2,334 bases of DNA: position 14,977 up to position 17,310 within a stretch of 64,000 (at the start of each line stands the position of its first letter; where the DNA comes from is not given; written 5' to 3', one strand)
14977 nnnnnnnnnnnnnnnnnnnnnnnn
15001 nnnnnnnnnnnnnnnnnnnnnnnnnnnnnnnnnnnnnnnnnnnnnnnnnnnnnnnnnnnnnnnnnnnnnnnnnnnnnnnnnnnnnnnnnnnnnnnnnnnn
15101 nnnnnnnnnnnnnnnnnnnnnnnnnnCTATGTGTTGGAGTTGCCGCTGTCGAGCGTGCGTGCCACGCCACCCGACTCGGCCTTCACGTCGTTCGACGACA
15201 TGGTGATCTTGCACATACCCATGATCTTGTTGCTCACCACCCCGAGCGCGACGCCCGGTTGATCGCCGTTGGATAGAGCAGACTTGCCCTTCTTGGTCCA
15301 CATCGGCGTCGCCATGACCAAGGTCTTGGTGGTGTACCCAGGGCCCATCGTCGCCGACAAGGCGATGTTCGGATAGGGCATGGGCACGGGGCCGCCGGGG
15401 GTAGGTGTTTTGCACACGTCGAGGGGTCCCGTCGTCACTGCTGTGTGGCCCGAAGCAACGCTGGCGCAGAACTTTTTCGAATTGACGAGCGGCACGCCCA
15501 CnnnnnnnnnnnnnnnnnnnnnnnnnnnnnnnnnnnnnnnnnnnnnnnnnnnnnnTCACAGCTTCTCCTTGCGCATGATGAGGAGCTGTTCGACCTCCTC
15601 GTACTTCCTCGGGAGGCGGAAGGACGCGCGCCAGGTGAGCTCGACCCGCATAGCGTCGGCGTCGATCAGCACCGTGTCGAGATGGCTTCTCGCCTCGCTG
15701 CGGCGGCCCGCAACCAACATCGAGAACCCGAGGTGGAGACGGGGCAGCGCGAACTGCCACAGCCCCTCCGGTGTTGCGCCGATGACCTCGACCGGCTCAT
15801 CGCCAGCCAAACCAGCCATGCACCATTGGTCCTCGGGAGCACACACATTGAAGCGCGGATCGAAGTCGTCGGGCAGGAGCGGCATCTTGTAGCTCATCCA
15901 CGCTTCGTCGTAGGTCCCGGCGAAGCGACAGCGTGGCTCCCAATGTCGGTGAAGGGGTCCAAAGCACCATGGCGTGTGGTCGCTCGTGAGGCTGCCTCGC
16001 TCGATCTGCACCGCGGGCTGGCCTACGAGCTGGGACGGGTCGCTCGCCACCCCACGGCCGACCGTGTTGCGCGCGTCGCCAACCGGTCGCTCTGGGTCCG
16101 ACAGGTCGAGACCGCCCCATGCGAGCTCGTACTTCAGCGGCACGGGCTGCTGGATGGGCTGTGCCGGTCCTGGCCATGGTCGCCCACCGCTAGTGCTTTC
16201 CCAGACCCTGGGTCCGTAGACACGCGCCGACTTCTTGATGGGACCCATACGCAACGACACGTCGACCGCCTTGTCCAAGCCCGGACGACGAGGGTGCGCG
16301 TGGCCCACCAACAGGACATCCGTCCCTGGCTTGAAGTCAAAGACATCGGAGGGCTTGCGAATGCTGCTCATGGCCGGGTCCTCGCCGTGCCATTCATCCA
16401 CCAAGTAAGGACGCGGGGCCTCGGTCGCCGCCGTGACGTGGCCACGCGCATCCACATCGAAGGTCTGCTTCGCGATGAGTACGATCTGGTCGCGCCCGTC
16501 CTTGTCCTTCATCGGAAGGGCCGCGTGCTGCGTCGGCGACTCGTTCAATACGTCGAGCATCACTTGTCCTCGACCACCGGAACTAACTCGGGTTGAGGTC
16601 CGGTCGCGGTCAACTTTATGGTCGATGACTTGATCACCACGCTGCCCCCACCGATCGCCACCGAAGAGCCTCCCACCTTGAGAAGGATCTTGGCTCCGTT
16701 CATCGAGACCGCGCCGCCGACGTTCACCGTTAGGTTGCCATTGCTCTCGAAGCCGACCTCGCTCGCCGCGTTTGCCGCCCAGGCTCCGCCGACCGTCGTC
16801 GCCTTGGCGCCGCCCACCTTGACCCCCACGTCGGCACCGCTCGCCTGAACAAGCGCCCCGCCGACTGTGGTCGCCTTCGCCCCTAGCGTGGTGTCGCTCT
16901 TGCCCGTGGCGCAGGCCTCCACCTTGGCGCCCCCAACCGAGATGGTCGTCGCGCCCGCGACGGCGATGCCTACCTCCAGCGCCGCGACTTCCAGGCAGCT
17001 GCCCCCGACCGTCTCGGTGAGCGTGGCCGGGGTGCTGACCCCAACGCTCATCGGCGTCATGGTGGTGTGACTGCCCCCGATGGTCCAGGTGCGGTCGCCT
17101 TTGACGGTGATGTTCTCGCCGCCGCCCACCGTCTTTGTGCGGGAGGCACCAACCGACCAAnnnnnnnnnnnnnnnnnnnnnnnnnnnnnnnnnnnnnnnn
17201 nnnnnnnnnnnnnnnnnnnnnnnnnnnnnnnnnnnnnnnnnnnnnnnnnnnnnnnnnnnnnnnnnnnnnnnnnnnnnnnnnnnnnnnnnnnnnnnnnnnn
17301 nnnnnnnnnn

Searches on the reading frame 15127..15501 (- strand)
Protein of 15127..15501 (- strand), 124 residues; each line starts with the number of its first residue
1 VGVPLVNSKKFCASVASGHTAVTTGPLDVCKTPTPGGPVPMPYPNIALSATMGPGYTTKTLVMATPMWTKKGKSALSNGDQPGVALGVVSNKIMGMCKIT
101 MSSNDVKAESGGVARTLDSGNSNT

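Call 108: search_protein_families(library=pfam, proteins=[window:15127-15501:-], max_evalue=0.01)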
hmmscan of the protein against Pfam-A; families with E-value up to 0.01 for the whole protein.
window:15127-15501:- (124 aa): 1 family
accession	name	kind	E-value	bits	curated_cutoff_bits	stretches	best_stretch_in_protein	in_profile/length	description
PF13665.11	Tox-PAAR-like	-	1.4e-25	90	31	1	26-123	6-102/108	Toxin PAAR-like domain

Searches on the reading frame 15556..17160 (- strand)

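Call 7: search_protein_families(library=pfam, proteins=[window:15556-17160:-], max_evalue=0.01)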
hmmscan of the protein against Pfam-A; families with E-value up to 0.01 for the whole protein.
window:15556-17160:- (534 aa): 1 family
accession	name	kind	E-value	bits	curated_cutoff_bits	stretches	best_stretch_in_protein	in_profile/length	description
PF09937.14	DUF2169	-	6.3e-75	252.7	25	1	221-511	1-294/294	Uncharacterized protein conserved in bacteria (DUF2169)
